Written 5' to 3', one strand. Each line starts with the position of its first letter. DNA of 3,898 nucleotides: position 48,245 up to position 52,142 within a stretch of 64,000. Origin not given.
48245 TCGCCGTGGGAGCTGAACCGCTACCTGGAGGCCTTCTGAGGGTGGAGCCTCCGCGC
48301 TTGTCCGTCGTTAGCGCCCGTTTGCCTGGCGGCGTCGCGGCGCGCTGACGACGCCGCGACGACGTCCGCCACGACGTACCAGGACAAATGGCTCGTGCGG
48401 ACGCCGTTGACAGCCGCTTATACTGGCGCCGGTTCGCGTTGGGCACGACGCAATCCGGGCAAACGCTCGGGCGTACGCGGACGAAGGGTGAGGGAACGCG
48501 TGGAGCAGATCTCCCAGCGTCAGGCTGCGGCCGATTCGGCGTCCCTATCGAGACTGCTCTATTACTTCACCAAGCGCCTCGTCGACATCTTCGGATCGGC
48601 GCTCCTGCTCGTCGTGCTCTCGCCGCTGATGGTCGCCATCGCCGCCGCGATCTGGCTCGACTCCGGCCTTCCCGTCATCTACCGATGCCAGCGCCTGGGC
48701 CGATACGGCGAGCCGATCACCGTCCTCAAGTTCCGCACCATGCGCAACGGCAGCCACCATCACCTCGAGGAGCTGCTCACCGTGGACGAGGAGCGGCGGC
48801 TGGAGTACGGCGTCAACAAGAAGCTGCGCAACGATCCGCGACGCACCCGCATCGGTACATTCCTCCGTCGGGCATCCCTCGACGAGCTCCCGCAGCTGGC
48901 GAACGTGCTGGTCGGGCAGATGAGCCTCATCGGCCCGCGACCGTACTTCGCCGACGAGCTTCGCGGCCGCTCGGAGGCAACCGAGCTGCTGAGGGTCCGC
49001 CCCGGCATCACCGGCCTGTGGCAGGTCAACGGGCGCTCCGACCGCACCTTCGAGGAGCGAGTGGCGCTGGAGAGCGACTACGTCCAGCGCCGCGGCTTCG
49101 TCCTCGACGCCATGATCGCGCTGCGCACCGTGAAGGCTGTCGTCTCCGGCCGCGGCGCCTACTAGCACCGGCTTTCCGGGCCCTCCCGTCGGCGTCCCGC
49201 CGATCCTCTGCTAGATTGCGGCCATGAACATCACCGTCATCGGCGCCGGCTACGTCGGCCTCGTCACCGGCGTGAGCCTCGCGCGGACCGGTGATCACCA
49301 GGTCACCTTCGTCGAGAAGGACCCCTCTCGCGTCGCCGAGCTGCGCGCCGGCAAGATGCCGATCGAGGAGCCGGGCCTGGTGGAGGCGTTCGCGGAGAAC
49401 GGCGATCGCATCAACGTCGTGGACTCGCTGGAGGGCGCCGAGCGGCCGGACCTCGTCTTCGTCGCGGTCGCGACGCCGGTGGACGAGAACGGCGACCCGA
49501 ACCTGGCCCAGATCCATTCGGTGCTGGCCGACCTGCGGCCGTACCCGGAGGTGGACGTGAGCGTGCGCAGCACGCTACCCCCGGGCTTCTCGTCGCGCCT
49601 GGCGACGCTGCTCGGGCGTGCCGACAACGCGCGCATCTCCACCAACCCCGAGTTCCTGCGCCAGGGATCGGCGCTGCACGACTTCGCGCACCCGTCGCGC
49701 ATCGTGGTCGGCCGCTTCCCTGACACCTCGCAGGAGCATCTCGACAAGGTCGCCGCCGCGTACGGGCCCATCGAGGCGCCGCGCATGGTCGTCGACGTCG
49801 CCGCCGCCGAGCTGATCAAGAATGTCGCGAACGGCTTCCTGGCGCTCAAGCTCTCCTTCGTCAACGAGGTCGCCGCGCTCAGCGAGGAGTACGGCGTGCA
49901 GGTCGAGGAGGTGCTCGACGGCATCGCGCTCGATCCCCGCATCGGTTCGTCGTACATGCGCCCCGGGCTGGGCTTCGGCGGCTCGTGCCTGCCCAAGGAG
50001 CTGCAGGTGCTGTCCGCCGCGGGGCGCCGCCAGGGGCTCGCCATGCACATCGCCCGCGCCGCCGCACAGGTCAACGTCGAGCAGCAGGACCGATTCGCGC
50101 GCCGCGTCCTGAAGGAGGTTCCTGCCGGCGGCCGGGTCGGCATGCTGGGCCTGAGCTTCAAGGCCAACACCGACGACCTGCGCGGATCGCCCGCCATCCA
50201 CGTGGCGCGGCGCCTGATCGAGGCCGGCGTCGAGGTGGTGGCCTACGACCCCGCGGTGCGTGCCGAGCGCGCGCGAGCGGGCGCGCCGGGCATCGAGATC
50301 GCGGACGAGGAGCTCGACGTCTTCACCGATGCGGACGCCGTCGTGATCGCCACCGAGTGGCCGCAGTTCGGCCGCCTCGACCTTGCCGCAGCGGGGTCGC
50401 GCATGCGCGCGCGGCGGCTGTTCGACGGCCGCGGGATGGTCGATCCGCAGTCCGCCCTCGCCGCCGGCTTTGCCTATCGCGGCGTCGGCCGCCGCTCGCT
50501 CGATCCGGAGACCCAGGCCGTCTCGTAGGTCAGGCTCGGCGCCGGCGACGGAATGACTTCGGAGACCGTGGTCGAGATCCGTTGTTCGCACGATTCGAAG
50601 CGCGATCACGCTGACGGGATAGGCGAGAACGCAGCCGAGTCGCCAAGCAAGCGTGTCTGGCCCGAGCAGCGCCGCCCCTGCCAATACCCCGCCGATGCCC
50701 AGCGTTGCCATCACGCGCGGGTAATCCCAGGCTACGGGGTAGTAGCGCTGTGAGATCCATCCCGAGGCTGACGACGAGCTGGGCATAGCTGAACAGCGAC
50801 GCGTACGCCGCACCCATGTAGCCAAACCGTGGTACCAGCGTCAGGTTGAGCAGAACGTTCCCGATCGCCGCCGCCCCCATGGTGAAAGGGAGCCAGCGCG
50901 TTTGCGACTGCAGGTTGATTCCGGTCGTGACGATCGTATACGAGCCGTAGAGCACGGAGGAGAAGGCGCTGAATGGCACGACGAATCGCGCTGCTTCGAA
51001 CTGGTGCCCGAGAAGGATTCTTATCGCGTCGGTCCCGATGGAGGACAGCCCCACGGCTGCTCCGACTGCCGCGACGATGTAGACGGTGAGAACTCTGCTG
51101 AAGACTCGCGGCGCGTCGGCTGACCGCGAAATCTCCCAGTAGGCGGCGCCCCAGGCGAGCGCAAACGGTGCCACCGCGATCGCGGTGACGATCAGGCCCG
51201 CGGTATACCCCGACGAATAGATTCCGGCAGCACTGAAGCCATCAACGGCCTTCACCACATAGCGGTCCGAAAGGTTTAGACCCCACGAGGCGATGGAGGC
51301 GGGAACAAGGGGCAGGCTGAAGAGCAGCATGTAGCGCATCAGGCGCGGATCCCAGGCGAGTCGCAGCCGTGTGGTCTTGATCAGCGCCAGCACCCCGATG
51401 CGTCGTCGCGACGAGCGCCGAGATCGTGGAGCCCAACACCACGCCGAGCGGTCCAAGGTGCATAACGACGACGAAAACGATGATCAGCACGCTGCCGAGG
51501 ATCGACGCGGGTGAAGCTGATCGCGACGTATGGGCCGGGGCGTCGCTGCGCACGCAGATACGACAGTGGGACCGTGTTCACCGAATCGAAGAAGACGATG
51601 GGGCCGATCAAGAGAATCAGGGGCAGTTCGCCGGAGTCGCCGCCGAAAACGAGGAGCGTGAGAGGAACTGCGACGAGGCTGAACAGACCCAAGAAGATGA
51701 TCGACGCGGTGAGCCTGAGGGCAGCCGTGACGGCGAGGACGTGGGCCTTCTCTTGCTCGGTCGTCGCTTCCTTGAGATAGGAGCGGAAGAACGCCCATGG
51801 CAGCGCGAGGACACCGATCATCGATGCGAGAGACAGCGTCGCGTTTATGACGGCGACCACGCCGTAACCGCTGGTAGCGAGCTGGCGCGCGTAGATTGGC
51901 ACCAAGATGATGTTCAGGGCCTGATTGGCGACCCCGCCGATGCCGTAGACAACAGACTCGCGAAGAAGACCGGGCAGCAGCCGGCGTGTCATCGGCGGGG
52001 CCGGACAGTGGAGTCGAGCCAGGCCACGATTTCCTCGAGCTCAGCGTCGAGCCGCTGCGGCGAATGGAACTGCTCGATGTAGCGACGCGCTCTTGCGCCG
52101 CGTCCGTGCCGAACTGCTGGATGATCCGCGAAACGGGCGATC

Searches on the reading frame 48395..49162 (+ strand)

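Call 64: search_protein_families(library=pfam, max_evalue=0.001, proteins=[window:48395-49162:+])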
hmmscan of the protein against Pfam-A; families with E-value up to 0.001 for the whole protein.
window:48395-49162:+ (256 aa): 1 family
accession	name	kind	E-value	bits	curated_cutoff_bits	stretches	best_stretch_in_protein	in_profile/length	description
PF02397.22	Bac_transf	-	5.2e-59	199.2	27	1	60-250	1-178/179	Bacterial sugar transferase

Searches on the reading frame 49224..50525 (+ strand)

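Call 64: search_protein_families(library=pfam, max_evalue=0.001, proteins=[window:49224-50525:+])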
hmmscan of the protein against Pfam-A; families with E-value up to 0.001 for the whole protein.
window:49224-50525:+ (434 aa): 6 families
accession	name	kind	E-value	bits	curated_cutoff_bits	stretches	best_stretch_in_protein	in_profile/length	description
PF03721.20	UDPG_MGDP_dh_N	-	1.7e-36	126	27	1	1-173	1-184/187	UDP-glucose/GDP-mannose dehydrogenase family, NAD binding domain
PF03720.21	UDPG_MGDP_dh_C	-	8.5e-29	100.4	30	1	307-408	2-103/103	UDP-glucose/GDP-mannose dehydrogenase family, UDP binding domain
PF00984.24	UDPG_MGDP_dh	-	1.5e-28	99.2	25.4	1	194-284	2-92/94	UDP-glucose/GDP-mannose dehydrogenase family, central domain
PF03807.23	F420_oxidored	-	7.7e-08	33.3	21.6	0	3-83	2-68/94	NADP oxidoreductase coenzyme F420-dependent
PF01266.30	DAO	-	2.8e-07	30.9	27.9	1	3-34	2-34/353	FAD dependent oxidoreductase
PF02558.23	ApbA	-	1.9e-06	28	22.2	1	3-82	1-74/150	Ketopantoate reductase PanE/ApbA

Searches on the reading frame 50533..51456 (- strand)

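Call 64: search_protein_families(library=pfam, max_evalue=0.001, proteins=[window:50533-51456:-])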
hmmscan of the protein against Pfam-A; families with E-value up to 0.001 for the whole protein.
window:50533-51456:- (308 aa): 1 family
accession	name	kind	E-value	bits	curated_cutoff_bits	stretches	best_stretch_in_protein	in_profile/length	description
PF13440.11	Polysacc_synt_3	-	3.3e-06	27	23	1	21-155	155-290/293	Polysaccharide biosynthesis protein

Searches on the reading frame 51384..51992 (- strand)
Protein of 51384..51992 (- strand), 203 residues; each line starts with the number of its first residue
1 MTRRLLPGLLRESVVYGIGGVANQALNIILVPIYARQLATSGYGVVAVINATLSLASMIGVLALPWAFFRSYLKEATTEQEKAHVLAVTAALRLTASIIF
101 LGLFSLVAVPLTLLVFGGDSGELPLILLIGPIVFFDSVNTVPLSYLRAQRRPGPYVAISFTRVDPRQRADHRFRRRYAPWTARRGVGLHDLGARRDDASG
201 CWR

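Call 64: search_protein_families(library=pfam, max_evalue=0.001, proteins=[window:51384-51992:-])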
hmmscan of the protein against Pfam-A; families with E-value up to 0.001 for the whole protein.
window:51384-51992:- (203 aa): 1 family
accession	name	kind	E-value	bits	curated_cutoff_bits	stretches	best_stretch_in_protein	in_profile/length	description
PF01943.22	Polysacc_synt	-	8.1e-08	32.5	28.2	1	9-151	1-137/274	Polysaccharide biosynthesis protein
